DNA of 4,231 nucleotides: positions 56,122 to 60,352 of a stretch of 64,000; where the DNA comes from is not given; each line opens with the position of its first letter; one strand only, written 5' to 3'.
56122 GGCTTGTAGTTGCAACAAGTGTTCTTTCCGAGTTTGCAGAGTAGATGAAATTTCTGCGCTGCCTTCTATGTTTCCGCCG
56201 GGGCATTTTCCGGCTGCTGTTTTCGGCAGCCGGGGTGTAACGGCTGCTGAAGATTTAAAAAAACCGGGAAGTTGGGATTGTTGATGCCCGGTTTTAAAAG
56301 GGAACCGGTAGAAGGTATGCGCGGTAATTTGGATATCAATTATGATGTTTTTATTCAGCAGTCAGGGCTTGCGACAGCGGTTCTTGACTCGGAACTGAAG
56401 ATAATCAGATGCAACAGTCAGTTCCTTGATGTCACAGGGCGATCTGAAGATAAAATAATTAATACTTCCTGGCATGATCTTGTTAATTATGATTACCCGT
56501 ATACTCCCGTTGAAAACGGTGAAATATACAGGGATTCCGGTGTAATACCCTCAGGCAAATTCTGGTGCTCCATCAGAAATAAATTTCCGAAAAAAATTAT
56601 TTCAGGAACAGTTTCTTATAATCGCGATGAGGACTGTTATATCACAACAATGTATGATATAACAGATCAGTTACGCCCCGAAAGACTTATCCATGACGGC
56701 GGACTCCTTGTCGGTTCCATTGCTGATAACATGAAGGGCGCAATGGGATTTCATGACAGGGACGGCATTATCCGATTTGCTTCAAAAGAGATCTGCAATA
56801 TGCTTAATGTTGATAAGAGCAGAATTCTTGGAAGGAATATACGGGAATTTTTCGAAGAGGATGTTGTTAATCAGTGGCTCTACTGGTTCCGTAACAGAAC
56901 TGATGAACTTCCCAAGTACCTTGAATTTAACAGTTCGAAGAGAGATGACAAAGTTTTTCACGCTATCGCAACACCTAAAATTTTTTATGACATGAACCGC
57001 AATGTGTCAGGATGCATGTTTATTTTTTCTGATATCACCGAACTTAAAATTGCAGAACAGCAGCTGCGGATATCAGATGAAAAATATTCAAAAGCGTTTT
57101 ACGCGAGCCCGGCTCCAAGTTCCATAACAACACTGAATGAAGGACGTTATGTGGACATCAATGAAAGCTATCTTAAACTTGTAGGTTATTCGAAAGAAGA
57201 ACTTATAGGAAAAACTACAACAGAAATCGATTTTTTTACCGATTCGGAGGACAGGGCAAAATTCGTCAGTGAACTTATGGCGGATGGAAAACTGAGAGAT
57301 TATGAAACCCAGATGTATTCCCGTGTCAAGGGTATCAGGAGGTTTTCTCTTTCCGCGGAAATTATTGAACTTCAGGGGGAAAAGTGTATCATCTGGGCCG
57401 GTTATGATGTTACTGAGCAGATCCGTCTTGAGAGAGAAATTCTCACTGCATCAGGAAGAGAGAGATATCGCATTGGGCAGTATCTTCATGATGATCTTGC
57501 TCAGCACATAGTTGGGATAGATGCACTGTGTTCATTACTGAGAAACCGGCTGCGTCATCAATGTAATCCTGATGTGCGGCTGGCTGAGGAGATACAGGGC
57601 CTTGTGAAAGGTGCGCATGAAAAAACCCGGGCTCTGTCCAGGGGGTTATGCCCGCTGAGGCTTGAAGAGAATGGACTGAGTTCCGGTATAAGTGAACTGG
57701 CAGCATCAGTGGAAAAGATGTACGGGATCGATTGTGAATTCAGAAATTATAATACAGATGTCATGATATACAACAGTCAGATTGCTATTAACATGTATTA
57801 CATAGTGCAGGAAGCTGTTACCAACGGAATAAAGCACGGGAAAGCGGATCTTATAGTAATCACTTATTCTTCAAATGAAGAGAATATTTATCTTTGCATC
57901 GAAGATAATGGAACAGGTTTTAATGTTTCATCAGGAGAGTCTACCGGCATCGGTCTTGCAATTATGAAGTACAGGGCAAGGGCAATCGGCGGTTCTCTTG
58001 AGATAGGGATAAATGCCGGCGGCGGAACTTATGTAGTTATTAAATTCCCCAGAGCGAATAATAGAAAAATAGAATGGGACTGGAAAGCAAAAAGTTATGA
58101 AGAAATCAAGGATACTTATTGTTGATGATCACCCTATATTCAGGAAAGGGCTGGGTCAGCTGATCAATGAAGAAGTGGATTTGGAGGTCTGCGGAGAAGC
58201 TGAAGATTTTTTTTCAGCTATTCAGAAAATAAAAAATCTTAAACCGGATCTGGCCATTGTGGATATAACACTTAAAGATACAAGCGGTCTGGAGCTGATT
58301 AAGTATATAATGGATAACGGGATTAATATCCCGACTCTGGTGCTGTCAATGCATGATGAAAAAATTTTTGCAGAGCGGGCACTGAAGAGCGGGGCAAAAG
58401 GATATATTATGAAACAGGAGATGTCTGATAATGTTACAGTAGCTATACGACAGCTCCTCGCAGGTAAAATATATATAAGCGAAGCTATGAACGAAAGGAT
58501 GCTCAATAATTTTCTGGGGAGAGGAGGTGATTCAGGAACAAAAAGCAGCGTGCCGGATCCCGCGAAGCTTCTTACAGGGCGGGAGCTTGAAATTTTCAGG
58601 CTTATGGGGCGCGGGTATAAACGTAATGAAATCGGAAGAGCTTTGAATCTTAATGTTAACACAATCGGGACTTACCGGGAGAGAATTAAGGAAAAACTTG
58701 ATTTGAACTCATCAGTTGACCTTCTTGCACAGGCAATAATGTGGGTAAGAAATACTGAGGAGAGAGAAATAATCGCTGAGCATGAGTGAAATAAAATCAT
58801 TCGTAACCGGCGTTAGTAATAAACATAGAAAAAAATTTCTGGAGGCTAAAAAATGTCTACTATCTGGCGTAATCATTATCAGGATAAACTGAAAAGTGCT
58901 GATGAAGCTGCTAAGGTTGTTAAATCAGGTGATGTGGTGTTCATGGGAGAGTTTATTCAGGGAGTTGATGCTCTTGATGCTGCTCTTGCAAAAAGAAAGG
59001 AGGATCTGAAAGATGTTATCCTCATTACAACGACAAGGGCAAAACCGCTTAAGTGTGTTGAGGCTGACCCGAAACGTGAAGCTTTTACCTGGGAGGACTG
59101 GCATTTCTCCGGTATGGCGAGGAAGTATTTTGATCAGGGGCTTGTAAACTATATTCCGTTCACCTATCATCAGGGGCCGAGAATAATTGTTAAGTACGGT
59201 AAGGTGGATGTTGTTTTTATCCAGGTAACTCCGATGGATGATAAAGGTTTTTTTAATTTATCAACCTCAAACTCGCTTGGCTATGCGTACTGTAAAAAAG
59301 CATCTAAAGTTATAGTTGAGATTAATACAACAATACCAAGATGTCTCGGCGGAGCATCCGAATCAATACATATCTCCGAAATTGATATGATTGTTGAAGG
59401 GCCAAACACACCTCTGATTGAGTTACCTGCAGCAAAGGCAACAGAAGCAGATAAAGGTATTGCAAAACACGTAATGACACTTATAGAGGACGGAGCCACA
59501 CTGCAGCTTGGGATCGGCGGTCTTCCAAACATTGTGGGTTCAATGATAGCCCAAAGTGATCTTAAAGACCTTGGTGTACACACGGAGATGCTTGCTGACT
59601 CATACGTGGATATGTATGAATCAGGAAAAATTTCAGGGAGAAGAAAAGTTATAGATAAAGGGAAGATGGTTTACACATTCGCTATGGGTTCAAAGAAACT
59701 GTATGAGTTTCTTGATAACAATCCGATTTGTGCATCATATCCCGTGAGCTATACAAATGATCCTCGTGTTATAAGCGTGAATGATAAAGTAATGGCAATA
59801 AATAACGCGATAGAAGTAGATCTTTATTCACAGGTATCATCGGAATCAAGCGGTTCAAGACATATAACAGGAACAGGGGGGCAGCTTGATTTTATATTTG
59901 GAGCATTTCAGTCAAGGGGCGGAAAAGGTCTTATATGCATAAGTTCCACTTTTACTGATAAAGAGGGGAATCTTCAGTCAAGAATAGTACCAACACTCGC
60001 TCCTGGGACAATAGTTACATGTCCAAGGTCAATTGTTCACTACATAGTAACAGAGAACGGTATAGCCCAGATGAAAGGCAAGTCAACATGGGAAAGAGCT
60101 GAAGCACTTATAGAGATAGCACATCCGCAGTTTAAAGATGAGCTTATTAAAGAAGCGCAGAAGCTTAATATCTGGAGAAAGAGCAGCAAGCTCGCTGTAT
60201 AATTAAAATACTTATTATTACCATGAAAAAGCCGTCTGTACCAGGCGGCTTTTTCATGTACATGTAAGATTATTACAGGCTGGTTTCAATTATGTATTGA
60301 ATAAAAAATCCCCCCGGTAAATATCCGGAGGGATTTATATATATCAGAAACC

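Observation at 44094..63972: Three paralogous soluble PAS/HisKA_3 kinase + LuxR regulator pairs, each wired into its own acyl-CoA gene set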

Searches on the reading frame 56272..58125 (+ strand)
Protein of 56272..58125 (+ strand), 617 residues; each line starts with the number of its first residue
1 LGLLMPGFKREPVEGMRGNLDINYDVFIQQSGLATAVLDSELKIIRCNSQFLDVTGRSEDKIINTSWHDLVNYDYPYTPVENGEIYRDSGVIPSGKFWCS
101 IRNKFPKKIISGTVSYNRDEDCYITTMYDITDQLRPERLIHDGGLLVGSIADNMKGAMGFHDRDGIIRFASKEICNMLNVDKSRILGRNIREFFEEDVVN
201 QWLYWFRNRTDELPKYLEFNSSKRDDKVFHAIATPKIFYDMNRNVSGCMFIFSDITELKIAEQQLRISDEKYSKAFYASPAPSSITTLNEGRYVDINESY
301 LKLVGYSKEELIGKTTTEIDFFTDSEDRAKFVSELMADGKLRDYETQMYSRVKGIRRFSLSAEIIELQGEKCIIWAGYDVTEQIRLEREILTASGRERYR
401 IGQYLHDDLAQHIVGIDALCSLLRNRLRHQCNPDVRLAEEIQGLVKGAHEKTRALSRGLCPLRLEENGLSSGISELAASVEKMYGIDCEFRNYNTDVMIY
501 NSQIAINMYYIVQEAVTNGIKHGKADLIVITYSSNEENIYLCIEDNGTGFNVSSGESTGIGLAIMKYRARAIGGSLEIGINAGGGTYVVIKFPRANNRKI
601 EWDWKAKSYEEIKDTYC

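Call 3: search_protein_families(library=pfam, proteins=[window:56272-58125:+], max_evalue=0.01)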
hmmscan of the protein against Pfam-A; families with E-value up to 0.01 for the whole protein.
window:56272-58125:+ (617 aa): 12 families
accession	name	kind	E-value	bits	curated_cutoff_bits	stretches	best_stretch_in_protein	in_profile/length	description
PF13426.13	PAS_9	-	6.2e-22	78.3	27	3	162-257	8-103/103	PAS domain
PF00989.32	PAS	-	2.3e-17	63.5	22.6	2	150-255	6-113/113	PAS fold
PF08448.16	PAS_4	-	2.4e-15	57.2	23.1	2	290-383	14-108/110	PAS fold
PF02518.31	HATPase_c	-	8.9e-13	49.1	26.4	1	507-595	5-110/111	Histidine kinase-, DNA gyrase B-, and HSP90-like ATPase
PF13188.13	PAS_8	-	4.5e-10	39.5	21.8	0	28-81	7-56/65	PAS domain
PF07730.19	HisKA_3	-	5.8e-08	33.6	24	1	397-461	1-65/68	Histidine kinase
PF08447.18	PAS_3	-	2.7e-06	28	25.6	0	294-373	2-83/89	PAS fold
PF13581.12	HATPase_c_2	-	3.3e-05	24.3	27.4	1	505-566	29-106/127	Histidine kinase-like ATPase domain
PF12860.13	PAS_7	-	0.0011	19.5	27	0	36-71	9-45/115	PAS fold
PF24990.1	PAS_13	-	0.0019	19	27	0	291-340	10-45/143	ERT1/acuK family PAS domain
PF24820.1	Diguanyl_cycl_sensor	-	0.0038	17.6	28.1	0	153-207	4-58/109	Diguanylate cyclase-like sensor domain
PF08446.17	PAS_2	-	0.0041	18.3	21.4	0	164-233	25-93/107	PAS fold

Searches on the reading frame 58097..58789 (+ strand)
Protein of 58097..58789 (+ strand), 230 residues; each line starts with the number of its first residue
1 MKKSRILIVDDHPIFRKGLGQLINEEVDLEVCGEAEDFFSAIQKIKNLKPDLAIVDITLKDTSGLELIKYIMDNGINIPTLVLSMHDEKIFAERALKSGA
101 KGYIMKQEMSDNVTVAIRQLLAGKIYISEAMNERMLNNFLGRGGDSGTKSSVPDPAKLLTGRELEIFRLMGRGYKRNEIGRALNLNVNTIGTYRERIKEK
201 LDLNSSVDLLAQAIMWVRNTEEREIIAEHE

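Call 3: search_protein_families(library=pfam, proteins=[window:58097-58789:+], max_evalue=0.01)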
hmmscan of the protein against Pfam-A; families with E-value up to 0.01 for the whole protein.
window:58097-58789:+ (230 aa): 2 families
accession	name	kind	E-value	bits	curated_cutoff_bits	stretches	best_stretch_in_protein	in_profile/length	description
PF00072.30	Response_reg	-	7.5e-24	84.5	30.2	1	6-117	1-110/111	Response regulator receiver domain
PF00196.25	GerE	-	1.7e-10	40.8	23.5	1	158-210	2-54/57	Bacterial regulatory proteins, luxR family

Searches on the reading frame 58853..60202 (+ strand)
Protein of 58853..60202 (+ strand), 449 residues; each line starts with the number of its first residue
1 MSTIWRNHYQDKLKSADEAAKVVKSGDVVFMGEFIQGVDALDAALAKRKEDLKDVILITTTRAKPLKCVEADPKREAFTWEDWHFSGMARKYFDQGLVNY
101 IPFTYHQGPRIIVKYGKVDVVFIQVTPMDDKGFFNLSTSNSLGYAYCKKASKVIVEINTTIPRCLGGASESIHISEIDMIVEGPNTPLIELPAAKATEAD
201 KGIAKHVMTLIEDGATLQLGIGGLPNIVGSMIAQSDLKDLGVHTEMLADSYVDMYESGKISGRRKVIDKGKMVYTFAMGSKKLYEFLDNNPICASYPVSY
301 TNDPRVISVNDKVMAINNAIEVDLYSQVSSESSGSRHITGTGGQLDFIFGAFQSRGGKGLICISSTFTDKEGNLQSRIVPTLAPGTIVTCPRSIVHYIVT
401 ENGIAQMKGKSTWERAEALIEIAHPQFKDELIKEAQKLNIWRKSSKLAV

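Call 4: search_protein_families(library=pfam, proteins=[window:58853-60202:+], max_evalue=0.001)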
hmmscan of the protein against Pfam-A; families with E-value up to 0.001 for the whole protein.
window:58853-60202:+ (449 aa): 2 families
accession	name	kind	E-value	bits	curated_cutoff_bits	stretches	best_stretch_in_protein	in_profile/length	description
PF13336.12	AcetylCoA_hyd_C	-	4.8e-61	205.6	23.7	1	279-435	1-154/154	Acetyl-CoA hydrolase/transferase C-terminal domain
PF02550.21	AcetylCoA_hydro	-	1.3e-22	81.2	24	1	7-187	3-193/198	Acetyl-CoA hydrolase/transferase N-terminal domain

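Call 35: search_protein_families(library=ncbifam, proteins=[window:58853-60202:+], max_evalue=1e-10)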
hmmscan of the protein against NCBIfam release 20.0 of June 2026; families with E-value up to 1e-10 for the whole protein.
window:58853-60202:+ (449 aa): 4 families
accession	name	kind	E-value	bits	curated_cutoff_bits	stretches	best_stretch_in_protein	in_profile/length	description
TIGR03948.1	butyr_acet_CoA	equivalog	1.5e-170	567.8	674.8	1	6-446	3-445/445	butyryl-CoA:acetate CoA-transferase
TIGR03458.1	YgfH_subfam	subfamily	7.9e-33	113.8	658.7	1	211-433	249-457/489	succinate CoA transferase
NF053853.1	ScActCoATferScpC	equivalog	5.7e-29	101.2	500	1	212-432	254-460/493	succinyl-CoA:acetate CoA-transferase ScpC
NF053666.1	BtrAceCoATfers1341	equivalog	5.7e-28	98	740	1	215-432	252-456/492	butyryl-CoA:acetate CoA transferase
